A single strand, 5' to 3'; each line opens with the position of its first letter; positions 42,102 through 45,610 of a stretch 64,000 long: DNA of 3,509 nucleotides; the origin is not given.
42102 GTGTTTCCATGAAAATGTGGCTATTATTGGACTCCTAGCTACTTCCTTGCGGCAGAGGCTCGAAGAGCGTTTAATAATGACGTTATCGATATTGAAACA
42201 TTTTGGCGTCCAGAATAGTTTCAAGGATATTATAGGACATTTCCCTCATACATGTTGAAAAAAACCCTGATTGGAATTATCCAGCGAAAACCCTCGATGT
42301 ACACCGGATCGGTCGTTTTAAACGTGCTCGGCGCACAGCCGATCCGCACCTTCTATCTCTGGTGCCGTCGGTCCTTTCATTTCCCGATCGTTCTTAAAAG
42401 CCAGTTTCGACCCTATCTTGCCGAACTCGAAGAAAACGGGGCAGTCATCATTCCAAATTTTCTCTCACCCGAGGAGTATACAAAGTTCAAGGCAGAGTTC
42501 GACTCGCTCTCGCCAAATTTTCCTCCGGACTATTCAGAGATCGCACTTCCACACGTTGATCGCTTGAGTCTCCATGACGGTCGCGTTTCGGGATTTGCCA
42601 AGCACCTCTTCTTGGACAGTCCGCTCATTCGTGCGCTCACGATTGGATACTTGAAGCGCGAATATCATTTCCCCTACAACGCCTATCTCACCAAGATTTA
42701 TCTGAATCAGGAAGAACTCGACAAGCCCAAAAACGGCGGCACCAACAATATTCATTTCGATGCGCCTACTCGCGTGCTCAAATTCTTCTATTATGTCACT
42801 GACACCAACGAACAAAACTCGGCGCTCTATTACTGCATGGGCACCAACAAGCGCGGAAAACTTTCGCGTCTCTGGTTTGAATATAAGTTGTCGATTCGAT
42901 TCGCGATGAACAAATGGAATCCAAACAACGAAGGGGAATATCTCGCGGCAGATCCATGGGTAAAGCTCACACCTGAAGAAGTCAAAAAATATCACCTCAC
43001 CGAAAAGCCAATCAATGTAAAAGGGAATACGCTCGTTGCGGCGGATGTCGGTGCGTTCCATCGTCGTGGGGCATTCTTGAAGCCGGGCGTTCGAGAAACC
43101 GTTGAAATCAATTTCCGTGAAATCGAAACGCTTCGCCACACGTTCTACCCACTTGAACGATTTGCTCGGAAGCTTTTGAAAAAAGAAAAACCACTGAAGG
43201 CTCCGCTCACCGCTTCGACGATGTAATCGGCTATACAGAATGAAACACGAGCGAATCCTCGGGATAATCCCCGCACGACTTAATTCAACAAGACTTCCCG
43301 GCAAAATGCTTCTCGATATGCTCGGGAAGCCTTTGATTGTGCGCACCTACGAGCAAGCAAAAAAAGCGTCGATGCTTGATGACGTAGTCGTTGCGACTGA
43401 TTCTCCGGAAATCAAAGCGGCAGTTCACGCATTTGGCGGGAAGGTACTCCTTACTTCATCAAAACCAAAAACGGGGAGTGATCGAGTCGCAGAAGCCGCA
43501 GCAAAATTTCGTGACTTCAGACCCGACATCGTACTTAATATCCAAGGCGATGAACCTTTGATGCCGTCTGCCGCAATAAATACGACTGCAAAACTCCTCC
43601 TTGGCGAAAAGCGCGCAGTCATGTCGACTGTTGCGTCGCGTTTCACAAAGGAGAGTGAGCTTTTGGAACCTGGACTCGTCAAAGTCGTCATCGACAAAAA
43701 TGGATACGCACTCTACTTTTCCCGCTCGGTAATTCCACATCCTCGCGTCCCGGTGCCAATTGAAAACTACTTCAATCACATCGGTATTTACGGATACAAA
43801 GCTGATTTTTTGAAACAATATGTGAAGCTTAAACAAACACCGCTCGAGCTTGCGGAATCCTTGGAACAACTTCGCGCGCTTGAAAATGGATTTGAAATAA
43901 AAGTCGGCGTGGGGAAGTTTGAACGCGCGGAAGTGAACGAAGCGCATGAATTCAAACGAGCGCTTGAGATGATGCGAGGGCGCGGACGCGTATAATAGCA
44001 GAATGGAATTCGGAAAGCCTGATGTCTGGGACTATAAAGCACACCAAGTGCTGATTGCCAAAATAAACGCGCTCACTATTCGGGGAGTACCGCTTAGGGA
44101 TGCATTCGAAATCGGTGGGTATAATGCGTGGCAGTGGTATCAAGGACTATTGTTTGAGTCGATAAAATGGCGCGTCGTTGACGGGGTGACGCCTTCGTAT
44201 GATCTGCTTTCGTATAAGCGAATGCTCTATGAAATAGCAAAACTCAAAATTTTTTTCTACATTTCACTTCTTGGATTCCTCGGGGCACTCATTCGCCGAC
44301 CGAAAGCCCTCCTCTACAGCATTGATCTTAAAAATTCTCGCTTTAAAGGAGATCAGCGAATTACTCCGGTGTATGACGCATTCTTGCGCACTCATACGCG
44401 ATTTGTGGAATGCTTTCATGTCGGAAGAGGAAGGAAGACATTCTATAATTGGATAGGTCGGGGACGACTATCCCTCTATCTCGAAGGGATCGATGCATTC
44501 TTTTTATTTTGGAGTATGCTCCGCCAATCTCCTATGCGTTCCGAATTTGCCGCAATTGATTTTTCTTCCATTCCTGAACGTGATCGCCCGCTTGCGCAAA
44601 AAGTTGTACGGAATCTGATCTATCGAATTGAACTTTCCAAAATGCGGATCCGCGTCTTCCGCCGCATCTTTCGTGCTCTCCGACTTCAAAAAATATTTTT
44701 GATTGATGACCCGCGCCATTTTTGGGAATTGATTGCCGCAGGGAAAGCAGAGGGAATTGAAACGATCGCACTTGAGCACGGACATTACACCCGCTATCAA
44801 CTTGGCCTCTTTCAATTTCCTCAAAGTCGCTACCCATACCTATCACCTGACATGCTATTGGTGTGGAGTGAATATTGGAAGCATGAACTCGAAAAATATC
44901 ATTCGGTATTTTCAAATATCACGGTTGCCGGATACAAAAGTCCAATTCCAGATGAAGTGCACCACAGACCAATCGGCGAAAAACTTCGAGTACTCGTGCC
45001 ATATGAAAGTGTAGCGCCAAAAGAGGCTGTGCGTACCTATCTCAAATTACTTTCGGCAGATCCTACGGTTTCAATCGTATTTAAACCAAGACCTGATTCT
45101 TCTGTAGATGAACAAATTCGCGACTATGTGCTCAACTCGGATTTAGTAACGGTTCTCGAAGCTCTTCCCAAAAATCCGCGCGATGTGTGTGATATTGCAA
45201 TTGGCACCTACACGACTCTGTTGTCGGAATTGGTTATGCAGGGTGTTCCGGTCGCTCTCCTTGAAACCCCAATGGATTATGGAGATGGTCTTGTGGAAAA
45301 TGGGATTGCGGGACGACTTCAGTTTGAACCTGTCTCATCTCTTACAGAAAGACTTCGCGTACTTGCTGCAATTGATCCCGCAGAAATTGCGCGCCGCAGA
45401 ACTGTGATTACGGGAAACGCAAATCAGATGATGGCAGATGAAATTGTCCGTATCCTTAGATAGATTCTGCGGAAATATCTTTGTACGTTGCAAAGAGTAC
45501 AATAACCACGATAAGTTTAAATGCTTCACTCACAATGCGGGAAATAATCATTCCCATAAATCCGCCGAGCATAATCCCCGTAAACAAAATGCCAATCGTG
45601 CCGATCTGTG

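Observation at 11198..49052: About 38-kb surface-glycan biosynthesis island with paired AsnB-type amidotransferases and paired compact UDP-sugar dehydrogenases (uronamide sugar signature)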

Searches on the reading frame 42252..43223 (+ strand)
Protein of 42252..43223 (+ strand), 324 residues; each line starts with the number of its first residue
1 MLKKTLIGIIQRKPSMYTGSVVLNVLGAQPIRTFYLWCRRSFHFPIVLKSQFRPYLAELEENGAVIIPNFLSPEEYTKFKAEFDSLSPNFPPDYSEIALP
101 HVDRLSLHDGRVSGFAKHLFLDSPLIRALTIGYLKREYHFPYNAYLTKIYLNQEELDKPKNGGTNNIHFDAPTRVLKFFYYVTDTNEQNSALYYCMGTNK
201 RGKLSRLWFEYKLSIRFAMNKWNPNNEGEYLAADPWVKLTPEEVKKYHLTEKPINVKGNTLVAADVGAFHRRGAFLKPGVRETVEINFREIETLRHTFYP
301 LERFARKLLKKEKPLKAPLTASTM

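Call 5: search_protein_families(library=pfam, proteins=[window:42252-43223:+])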
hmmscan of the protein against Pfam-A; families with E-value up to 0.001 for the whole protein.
window:42252-43223:+ (324 aa): 1 family
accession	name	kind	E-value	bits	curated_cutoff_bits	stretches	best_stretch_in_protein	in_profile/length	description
PF05721.19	PhyH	-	0.00017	22.4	22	0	60-202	2-153/213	Phytanoyl-CoA dioxygenase (PhyH)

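Call 7: search_protein_families(library=ncbifam, proteins=[window:42252-43223:+], max_evalue=0.01)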
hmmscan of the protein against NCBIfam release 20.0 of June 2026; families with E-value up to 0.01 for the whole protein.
window:42252-43223:+ (324 aa): 0 families

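Call 59: search_protein_families(library=pfam, proteins=[window:42252-43223:+], max_evalue=1)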
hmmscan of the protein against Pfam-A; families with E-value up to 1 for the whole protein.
window:42252-43223:+ (324 aa): 1 family
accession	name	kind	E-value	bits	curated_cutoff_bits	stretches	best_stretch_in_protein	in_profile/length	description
PF05721.19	PhyH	-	0.00017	22.4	22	1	60-202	2-153/213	Phytanoyl-CoA dioxygenase (PhyH)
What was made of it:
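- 42252..43226 (+): PhyH-like Fe/2-oxoglutarate dioxygenase (weak). PhyH E 2e-4, at the cutoff (calls 5, 59).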

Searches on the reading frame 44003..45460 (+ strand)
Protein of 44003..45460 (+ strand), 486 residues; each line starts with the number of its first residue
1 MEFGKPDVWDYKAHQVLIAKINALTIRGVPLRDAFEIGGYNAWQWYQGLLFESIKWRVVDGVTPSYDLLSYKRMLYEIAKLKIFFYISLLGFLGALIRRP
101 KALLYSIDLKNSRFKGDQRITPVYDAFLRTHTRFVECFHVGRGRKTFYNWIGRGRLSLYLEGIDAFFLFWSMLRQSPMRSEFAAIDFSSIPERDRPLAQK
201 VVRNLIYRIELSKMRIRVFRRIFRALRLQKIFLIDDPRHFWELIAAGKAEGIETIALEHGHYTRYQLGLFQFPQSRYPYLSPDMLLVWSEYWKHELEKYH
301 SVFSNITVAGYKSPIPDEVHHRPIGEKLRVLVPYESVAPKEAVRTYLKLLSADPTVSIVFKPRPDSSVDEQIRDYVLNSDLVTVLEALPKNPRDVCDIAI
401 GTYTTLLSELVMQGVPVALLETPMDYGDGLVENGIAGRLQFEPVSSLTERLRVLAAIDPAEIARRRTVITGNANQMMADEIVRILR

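Call 6: search_protein_families(library=pfam, proteins=[window:44003-45460:+])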
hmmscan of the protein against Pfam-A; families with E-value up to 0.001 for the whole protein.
window:44003-45460:+ (486 aa): 0 families

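Call 39: search_solved_structures(query=window:44003-45460:+, max_evalue=1)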
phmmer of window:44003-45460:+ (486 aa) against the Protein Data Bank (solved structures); distinct sequences matched with E-value up to 1: 0.
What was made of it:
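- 44003..45463 (+): 486-aa protein of unknown family, candidate GT-B transferase for the CMP-sugar. No PDB hit (call 39).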

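Call 59: search_protein_families(library=pfam, proteins=[window:44003-45460:+], max_evalue=1)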
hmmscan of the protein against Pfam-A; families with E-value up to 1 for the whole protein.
window:44003-45460:+ (486 aa): 2 families
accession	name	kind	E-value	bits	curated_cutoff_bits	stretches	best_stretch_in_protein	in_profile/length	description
PF13439.12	Glyco_transf_4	-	0.0056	17.1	28.5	1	200-308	36-161/170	Glycosyltransferase Family 4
PF07388.17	A-2_8-polyST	-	0.16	12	23.3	1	180-316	53-168/316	Alpha-2,8-polysialyltransferase (POLYST)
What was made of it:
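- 44003..45463 (+): Only faint hits: Glyco_transf_4 (E 0.006) and polysialyltransferase (E 0.16) (call 59).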
